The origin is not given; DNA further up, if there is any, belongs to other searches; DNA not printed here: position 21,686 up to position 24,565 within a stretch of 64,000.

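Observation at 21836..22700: CHAT domain with the catalytic cysteine apparently replaced (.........) in a TPR lipoprotein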

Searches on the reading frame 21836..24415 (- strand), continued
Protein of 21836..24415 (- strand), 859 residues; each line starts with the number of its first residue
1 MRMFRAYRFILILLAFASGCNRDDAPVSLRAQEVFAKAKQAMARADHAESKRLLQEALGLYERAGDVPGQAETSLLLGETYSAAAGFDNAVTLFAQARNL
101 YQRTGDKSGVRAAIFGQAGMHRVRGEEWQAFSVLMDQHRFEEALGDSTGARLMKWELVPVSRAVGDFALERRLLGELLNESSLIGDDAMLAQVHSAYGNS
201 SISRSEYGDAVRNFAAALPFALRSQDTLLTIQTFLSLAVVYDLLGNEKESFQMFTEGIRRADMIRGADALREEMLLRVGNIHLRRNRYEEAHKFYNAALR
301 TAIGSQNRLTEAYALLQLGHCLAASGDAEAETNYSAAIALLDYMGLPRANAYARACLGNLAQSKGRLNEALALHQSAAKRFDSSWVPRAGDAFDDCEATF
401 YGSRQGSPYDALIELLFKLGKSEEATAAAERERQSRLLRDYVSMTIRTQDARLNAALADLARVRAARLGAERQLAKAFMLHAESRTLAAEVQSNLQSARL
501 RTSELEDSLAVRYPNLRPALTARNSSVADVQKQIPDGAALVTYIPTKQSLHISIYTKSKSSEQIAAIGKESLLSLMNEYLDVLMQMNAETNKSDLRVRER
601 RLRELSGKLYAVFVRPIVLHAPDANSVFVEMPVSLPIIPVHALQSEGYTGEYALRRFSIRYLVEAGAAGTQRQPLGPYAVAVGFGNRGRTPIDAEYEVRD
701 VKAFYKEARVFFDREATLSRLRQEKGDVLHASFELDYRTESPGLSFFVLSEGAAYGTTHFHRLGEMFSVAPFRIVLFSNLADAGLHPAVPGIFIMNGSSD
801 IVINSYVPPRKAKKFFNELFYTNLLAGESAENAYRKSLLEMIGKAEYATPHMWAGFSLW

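Call 56: predict_structure(alignment_id=A4)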
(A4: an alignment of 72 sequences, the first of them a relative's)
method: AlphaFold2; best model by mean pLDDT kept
length: 859 residues; sequences in the alignment: 72
mean_pLDDT: 93.6   pTM: 0.90
mean pLDDT of the five models: 93.6, 93.4, 92.9, 92.5, 91.7
residues with pLDDT >= 90: 751; 70-90: 88; 50-70: 19; < 50: 1
segments of 3 or more residues with pLDDT < 50: none
pLDDT, mean of each block of 10 residues (from residue 1): 70 66 76 97 92 98 97 98 97 98 97 98 96 97 96 97 92 97 96 97 93 98 97 98 97 98 94 98 97 98 95 98 96 98 96 98 98 98 89 95 88 96 95 94 94 97 96 93 80 96 96 95 88 95 95 96 95 96 88 91 96 96 96 93 88 96 87 82 94 92 94 93 95 92 92 76 94 95 87 94 93 96 94 97 95 95
secondary structure, 60 per line:
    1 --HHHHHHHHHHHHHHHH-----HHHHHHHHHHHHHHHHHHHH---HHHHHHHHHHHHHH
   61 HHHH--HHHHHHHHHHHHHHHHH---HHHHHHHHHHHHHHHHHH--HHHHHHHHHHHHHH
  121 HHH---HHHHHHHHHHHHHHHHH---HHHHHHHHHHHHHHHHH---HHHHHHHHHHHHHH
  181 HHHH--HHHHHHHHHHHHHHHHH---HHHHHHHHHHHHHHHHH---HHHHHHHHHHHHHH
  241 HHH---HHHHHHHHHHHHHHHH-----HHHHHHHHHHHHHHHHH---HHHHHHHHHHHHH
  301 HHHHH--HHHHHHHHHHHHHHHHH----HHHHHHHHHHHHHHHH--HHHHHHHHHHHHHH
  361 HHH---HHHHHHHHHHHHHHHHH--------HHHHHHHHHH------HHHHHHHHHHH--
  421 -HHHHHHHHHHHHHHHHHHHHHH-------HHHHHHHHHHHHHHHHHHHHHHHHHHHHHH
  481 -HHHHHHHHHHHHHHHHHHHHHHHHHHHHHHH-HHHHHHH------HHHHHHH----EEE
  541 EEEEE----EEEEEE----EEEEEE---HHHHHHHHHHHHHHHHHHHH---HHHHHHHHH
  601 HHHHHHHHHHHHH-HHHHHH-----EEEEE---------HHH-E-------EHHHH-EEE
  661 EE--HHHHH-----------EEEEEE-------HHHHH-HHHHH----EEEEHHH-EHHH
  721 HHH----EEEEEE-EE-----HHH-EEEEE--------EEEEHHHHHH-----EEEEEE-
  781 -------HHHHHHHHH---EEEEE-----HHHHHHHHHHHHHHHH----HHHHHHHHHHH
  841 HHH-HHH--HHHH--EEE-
elements in order (helices of 4 or more, strands of 3 or more residues): H3-18 H24-43 H47-64 H67-83 H87-104 H107-123 H127-143 H147-163 H167-184 H187-203 H207-223 H227-243 H247-262 H268-284 H288-305 H308-324 H329-344 H347-363 H367-383 H392-401 H408-418 H422-443 H451-480 H482-512 H514-520 H527-533 E538-545 E550-555 E560-565 H569-588 H592-613 H615-620 E626-630 H653-656 E658-662 H665-669 E681-686 H694-698 H700-704 E709-712 H718-723 E728-733 E746-750 E759-762 H763-768 E774-779 H788-796 E800-804 H810-825 H830-843 H850-853 E856-858
